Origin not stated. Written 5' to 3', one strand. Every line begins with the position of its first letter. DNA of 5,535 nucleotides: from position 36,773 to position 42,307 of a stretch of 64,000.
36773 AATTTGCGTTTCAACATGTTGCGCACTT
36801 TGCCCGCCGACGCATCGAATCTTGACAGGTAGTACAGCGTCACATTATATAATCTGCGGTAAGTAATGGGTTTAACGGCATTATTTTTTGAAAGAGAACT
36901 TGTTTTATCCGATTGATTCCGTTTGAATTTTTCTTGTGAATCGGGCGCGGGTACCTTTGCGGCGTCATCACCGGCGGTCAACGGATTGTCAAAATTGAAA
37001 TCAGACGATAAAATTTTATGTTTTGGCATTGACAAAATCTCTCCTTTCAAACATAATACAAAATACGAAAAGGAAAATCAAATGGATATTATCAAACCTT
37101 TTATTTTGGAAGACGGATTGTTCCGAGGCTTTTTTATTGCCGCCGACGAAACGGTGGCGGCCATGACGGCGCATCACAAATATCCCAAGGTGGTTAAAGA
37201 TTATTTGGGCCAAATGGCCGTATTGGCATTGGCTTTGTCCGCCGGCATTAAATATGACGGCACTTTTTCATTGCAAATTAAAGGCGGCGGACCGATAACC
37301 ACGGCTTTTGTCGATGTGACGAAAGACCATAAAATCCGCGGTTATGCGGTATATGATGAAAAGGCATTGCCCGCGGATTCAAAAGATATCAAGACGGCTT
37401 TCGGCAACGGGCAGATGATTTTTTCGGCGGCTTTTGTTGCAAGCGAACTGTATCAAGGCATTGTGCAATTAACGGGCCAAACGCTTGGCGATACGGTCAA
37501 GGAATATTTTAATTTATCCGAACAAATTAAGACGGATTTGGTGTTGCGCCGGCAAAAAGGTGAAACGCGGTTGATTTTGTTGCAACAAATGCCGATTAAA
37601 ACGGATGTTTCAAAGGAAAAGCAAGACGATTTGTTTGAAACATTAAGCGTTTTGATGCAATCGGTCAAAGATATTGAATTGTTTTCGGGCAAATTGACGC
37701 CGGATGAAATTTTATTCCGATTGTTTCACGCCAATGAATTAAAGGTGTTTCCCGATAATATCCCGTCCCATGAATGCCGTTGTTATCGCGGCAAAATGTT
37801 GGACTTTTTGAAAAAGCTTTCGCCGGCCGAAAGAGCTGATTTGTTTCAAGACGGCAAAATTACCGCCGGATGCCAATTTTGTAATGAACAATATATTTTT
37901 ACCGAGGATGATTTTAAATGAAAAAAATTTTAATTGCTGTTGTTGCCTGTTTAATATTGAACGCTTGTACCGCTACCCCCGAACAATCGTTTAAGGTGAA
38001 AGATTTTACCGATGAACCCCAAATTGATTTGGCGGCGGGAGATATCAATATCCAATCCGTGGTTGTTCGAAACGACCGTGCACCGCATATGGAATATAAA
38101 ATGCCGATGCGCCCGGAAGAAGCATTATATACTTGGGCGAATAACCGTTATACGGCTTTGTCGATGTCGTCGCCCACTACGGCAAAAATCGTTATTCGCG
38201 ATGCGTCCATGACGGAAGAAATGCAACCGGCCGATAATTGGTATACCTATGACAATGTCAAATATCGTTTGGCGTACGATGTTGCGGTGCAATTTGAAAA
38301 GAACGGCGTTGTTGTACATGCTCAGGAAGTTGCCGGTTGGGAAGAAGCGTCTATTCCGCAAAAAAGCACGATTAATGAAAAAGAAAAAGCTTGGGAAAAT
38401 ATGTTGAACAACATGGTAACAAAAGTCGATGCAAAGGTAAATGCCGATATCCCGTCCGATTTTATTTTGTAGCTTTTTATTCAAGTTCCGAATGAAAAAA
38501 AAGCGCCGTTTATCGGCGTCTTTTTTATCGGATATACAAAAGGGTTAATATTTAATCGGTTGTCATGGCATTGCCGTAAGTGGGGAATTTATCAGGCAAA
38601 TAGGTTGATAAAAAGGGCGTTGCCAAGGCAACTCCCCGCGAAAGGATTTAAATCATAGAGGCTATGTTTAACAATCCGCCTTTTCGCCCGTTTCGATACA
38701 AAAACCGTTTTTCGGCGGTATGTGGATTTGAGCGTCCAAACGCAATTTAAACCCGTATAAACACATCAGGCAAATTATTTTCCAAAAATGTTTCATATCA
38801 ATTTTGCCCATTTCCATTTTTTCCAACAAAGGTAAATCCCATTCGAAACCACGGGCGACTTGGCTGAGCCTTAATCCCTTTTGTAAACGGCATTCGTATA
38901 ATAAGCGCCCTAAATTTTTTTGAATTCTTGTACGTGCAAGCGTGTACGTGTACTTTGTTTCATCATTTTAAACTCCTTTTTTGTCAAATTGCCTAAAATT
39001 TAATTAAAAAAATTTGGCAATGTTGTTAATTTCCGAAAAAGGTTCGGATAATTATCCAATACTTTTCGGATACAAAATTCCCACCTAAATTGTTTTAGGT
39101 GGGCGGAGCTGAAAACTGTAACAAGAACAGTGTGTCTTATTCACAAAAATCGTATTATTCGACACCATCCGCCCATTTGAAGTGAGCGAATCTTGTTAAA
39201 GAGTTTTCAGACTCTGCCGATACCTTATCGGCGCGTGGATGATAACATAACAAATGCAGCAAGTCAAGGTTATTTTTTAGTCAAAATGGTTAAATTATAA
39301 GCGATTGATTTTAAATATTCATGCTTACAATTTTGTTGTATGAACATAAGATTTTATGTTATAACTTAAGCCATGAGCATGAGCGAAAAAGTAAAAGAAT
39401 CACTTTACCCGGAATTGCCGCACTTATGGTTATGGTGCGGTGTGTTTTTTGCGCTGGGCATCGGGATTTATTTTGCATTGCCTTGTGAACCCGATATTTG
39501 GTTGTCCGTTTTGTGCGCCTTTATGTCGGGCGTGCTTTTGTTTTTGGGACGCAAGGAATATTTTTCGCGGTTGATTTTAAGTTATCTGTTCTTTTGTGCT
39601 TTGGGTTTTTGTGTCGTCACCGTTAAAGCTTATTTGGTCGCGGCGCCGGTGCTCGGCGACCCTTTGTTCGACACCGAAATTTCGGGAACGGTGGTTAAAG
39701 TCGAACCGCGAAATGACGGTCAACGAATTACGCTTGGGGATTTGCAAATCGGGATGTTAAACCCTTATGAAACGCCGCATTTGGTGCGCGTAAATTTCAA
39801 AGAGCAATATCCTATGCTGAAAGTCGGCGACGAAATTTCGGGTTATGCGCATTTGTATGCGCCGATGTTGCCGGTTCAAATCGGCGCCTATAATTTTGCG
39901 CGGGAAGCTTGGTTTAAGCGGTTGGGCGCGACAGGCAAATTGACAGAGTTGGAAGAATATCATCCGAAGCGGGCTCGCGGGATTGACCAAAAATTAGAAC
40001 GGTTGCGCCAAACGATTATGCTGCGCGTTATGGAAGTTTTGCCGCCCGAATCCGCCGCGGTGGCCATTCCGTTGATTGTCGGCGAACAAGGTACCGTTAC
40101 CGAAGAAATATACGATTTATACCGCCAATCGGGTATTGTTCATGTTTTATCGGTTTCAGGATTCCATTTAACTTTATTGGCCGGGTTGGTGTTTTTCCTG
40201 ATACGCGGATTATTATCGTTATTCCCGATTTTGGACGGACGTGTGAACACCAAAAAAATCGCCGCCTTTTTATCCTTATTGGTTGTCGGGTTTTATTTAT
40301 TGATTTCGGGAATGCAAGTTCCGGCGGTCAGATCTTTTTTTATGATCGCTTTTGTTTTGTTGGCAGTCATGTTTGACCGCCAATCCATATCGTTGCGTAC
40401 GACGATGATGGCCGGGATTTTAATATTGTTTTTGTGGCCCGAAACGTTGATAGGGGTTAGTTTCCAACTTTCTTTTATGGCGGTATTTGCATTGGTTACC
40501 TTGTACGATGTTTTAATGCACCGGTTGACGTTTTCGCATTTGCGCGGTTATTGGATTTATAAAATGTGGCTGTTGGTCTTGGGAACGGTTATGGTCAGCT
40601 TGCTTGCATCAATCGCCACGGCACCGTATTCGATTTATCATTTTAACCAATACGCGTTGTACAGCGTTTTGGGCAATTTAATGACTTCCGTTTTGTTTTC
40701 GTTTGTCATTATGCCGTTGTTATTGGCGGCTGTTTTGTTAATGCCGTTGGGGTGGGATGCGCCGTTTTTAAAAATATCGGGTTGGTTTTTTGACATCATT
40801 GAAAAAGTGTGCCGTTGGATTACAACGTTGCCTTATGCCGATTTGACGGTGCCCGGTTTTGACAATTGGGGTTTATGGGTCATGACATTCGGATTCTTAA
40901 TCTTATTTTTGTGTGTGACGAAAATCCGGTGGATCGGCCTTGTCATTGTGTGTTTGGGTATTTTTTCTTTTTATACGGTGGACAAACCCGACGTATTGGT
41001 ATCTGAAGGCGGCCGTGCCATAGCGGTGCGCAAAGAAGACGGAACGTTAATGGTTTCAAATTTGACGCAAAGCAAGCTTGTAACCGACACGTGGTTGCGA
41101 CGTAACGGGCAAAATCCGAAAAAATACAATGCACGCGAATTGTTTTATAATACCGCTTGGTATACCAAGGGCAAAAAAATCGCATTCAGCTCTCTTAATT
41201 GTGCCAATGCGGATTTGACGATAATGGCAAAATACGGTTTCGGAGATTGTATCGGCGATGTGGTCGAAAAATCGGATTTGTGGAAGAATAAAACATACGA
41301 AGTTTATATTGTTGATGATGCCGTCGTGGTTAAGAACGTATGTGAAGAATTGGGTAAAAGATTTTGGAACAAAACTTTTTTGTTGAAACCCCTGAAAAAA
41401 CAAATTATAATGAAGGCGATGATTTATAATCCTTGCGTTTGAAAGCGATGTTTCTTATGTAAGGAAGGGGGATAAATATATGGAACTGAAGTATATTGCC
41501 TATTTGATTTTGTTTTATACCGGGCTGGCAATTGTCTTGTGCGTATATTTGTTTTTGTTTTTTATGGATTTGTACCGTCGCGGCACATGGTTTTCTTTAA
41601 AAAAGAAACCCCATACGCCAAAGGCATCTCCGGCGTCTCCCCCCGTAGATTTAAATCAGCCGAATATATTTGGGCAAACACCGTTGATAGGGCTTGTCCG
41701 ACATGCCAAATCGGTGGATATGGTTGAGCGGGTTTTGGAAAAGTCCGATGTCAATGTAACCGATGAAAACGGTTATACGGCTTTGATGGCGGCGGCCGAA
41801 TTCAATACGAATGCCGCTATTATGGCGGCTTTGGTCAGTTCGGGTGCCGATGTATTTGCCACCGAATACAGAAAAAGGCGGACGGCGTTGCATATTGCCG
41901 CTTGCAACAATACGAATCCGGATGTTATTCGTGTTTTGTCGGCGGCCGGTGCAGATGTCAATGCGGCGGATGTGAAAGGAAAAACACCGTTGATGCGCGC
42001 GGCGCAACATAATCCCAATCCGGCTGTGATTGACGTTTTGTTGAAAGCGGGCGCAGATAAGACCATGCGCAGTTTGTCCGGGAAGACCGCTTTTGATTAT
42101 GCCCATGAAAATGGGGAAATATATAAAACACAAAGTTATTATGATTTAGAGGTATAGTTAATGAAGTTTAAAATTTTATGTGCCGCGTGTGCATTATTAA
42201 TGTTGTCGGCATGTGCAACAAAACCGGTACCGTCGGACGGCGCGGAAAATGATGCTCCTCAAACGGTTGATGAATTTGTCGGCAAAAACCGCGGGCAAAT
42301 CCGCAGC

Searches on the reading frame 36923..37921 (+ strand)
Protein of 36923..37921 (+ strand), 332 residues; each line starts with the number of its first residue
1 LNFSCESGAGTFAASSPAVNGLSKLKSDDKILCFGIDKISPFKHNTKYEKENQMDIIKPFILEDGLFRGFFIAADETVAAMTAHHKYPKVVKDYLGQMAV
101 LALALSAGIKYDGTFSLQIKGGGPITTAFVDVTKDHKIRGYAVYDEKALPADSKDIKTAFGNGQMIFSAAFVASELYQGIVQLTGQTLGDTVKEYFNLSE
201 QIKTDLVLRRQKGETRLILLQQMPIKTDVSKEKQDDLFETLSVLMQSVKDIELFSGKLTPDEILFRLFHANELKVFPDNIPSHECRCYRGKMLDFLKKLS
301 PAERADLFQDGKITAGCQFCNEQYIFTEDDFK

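Call 50: search_protein_families(library=pfam, proteins=[window:36923-37921:+], max_evalue=0.001)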
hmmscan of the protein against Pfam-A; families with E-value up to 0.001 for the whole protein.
window:36923-37921:+ (332 aa): 1 family
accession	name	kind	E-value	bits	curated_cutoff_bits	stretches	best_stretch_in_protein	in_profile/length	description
PF01430.24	HSP33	-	2e-58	198.5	21.4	1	55-327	1-273/273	Hsp33 protein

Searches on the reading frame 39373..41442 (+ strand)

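Call 50: search_protein_families(library=pfam, proteins=[window:39373-41442:+], max_evalue=0.001)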
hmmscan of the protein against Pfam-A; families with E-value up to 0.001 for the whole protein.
window:39373-41442:+ (689 aa): 2 families
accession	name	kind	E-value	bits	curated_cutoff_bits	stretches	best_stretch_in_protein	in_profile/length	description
PF03772.21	Competence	-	6.6e-58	196.6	23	1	234-515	1-267/270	Competence protein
PF13567.11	DUF4131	-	2e-06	28.1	31.6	1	39-190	4-159/165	Domain of unknown function (DUF4131)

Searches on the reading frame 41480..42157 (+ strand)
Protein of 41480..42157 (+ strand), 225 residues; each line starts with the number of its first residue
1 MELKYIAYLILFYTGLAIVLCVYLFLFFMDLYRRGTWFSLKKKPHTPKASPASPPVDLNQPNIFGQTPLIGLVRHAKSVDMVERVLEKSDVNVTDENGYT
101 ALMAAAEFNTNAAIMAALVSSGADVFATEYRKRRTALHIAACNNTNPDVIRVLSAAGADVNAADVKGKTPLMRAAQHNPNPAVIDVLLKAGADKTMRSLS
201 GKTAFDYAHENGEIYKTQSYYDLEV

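Call 50: search_protein_families(library=pfam, proteins=[window:41480-42157:+], max_evalue=0.001)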
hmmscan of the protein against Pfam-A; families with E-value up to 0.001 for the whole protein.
window:41480-42157:+ (225 aa): 5 families
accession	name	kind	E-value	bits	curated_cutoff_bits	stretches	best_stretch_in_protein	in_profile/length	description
PF12796.13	Ank_2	-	2.9e-24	85.9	27.3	2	132-196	28-88/90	Ankyrin repeats (3 copies)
PF00023.36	Ank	-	4.7e-22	77.3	21.1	1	134-164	3-32/33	Ankyrin repeat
PF13857.12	Ank_5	-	5.1e-19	68.6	27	3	167-208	16-56/56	Ankyrin repeats (many copies)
PF13637.12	Ank_4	-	2.9e-15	56.5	22.7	1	141-188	4-50/50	Ankyrin repeats (many copies)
PF13606.12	Ank_3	-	1.6e-13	49.7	22.3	0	134-162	3-30/30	Ankyrin repeat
